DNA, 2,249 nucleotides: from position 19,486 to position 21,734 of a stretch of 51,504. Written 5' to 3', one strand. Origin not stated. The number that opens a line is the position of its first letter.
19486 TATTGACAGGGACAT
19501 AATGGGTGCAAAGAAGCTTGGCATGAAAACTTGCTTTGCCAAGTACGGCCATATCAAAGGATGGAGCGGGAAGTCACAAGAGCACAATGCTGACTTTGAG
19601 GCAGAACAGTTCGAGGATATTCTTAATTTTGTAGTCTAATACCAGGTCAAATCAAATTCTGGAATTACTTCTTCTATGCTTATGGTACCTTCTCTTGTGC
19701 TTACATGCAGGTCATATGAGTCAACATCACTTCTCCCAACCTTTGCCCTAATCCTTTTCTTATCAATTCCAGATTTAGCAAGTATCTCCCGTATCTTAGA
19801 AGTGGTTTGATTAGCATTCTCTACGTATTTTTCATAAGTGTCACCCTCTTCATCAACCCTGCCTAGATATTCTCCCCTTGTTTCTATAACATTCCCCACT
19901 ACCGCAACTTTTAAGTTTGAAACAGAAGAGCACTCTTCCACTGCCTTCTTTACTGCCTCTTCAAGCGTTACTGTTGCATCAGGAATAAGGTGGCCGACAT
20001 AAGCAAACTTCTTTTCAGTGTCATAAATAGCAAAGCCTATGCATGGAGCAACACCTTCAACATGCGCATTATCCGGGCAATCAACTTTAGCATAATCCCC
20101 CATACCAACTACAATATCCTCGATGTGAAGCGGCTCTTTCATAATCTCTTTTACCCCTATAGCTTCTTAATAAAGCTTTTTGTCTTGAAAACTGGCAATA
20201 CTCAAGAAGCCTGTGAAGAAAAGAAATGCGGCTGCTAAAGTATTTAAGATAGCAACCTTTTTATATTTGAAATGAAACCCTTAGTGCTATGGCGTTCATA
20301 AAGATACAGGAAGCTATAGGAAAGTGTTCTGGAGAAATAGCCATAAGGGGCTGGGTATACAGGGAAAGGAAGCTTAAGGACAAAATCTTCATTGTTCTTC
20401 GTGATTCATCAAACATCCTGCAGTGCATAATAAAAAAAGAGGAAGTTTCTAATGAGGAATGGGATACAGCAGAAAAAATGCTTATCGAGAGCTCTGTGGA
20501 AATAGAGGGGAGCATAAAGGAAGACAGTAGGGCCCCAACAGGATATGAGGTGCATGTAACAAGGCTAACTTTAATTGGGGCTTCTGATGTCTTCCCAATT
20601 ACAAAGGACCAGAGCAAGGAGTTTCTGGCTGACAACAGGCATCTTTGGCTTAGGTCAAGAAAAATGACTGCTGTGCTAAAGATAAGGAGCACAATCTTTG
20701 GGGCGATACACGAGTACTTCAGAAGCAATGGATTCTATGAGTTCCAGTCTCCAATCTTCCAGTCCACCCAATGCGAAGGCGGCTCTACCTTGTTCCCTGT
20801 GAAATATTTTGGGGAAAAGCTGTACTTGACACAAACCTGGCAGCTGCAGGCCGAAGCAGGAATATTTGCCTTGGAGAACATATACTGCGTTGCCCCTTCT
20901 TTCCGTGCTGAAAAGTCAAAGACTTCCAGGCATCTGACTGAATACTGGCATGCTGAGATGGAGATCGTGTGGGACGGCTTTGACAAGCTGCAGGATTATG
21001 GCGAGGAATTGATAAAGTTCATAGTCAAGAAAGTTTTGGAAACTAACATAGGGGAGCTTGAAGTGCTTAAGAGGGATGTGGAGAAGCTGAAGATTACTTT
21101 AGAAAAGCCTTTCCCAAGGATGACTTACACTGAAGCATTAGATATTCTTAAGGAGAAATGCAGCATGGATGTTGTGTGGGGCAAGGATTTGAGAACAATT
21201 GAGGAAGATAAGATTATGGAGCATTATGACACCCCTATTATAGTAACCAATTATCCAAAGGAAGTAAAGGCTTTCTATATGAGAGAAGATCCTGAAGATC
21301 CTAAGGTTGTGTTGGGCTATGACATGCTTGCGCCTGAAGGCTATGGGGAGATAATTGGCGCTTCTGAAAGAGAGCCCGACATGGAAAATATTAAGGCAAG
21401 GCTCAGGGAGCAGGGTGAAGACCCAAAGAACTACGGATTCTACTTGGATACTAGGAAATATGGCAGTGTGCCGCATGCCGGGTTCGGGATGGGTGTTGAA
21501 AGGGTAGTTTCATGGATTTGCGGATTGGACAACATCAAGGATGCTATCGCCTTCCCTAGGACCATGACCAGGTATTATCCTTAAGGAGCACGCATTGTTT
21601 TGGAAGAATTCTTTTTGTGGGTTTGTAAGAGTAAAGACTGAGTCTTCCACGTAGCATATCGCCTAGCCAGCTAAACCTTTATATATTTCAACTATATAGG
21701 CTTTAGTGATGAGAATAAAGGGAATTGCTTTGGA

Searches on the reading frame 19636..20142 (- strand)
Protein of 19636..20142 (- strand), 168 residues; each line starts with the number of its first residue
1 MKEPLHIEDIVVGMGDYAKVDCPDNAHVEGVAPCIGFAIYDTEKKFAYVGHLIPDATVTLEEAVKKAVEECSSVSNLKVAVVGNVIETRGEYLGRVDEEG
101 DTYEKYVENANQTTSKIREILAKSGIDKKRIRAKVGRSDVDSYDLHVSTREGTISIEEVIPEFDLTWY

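Call 13: search_protein_families(library=pfam, proteins=[window:19636-20142:-])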
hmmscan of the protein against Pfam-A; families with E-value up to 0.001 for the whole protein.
window:19636-20142:- (168 aa): 0 families

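Call 52: search_protein_families(library=ncbifam, max_evalue=0.01, proteins=[window:19636-20142:-])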
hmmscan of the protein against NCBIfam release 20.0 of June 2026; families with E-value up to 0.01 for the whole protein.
window:19636-20142:- (168 aa): 1 family
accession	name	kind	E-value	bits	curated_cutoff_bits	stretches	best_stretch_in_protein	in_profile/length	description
NF010015.0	PRK13490.1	equivalog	8.4e-06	25.9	251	1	6-58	2-55/162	chemoreceptor glutamine deamidase CheD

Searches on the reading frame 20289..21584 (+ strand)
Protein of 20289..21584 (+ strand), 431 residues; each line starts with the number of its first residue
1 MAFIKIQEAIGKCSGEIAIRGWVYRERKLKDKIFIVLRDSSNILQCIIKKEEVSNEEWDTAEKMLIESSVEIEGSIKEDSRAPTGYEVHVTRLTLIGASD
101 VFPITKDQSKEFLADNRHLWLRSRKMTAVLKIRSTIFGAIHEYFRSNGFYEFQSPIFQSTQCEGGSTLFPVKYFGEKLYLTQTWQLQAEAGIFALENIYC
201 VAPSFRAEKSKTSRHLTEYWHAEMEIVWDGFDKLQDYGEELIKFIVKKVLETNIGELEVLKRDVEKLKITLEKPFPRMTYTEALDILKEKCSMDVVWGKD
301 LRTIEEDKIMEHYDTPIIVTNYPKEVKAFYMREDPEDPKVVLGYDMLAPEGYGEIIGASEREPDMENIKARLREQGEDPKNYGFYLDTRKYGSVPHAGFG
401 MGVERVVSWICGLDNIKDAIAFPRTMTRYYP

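Call 13: search_protein_families(library=pfam, proteins=[window:20289-21584:+])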
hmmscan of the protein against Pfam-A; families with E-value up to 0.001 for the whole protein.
window:20289-21584:+ (431 aa): 2 families
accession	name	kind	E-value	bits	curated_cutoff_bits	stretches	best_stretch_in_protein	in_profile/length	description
PF00152.25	tRNA-synt_2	-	8.1e-73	245.6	25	1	110-425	2-307/308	tRNA synthetases class II (D, K and N)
PF01336.31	tRNA_anti-codon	-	2.4e-11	43.8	27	1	18-96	2-75/75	OB-fold nucleic acid binding domain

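Call 25: find_homologous_proteins(query=window:20289-21584:+, max_evalue=1e-50)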
Query window:20289-21584:+ (431 aa): 8000 proteins with E <= 1e-50 among 8000 candidates; the best 120 are listed.
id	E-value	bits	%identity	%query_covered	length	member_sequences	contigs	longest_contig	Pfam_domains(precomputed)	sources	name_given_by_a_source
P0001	7.3e-293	989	100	100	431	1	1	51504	PF01336.32,PF00152.26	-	-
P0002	2.5e-244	829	80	100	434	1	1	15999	PF01336.32,PF00152.26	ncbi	-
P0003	4.9e-219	746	74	99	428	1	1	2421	PF01336.32,PF00152.26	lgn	-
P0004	2.8e-218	743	73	99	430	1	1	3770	PF01336.32,PF00152.26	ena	-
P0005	1.0e-217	741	74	99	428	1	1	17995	PF01336.32,PF00152.26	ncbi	ncbi:MAG: asparagine--tRNA ligase [Nanoarchaeota archaeon]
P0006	5.4e-217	739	74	99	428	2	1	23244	PF01336.32,PF00152.26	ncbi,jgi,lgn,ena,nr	ncbi:MAG: asparagine--tRNA ligase [Nanoarchaeota archaeon]|nr:asparagine--tRNA ligase [Nanoarchaeota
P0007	2.1e-214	730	73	99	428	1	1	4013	PF01336.32,PF00152.26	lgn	-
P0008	1.2e-213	728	73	100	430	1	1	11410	PF01336.32,PF00152.26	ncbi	-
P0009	4.0e-212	723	71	100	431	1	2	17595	PF01336.32,PF00152.26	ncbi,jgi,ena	-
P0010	7.7e-212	722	72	99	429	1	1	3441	PF01336.32,PF00152.26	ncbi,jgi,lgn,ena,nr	ncbi:MAG: asparagine--tRNA ligase [Nanoarchaeota archaeon]|nr:asparagine--tRNA ligase [Nanoarchaeota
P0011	1.4e-211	721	72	100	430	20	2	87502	PF01336.32,PF00152.26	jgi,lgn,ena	-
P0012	1.8e-211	721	72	99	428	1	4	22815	PF01336.32,PF00152.26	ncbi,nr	ncbi:MAG: asparagine--tRNA ligase [Nanoarchaeota archaeon]|nr:asparagine--tRNA ligase [Nanoarchaeota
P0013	1.9e-211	721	71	100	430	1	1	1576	PF01336.32,PF00152.26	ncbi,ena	-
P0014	2.6e-211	720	71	99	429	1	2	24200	PF01336.32,PF00152.26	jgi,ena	-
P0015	3.8e-211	720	71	100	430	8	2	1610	PF01336.32,PF00152.26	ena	-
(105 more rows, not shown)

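Call 26: find_encoding_contigs(protein=P0002, flank=10000, max_places=4)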
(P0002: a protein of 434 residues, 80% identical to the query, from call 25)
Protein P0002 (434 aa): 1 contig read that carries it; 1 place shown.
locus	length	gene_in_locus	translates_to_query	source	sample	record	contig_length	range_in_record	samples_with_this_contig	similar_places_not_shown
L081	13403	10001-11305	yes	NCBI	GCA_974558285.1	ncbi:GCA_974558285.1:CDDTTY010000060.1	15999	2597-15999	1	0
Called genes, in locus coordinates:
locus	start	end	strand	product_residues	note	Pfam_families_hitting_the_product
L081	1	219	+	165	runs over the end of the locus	-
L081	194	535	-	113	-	PF01981:PTH2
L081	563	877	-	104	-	-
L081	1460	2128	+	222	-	PF00687:Ribosomal_L1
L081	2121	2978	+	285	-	PF00466:Ribosomal_L10, PF17777:RL10P_insert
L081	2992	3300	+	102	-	-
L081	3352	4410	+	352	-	-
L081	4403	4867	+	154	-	PF06695:Sm_multidrug_ex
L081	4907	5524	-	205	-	PF09721:Exosortase_EpsH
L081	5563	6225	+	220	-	PF01569:PAP2, PF14378:PAP2_3 (weak)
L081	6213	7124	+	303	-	PF04307:YdjM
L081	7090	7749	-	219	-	PF02811:PHP (weak), PF13263:PHP_C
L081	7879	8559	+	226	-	PF00702:Hydrolase, PF13419:HAD_2, PF13242:Hydrolase_like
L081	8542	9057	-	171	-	-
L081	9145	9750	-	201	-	PF13489:Methyltransf_23 (weak), PF08241:Methyltransf_11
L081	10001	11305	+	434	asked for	PF01336:tRNA_anti-codon, PF00152:tRNA-synt_2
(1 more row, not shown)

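Call 27: find_encoding_contigs(protein=P0005, flank=10000, max_places=4)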
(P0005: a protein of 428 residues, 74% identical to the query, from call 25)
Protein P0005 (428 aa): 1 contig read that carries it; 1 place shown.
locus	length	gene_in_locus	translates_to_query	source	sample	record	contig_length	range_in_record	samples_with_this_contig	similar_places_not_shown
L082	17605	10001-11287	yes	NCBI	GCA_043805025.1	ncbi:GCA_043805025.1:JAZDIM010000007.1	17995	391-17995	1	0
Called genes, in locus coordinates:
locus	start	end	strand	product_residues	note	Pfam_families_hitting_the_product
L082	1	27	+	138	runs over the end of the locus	PF00702:Hydrolase, PF12710:HAD, PF13419:HAD_2, PF08282:Hydrolase_3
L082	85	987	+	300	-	PF02661:Fic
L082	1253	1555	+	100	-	-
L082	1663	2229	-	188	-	PF13489:Methyltransf_23, PF13847:Methyltransf_31, PF08241:Methyltransf_11, PF08242:Methyltransf_12 (weak), PF13649:Methyltransf_25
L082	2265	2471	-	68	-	-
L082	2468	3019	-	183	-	-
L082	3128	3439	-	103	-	PF02656:DUF202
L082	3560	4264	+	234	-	PF01411:tRNA-synt_2c, PF07973:tRNA_SAD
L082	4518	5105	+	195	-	PF17761:DUF1016_N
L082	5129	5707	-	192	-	-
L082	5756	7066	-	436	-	PF01336:tRNA_anti-codon, PF00152:tRNA-synt_2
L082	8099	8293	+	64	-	-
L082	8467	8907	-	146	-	PF13404:HTH_AsnC-type, PF13412:HTH_24, PF01037:AsnC_trans_reg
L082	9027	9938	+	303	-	PF00152:tRNA-synt_2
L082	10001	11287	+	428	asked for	PF01336:tRNA_anti-codon, PF00152:tRNA-synt_2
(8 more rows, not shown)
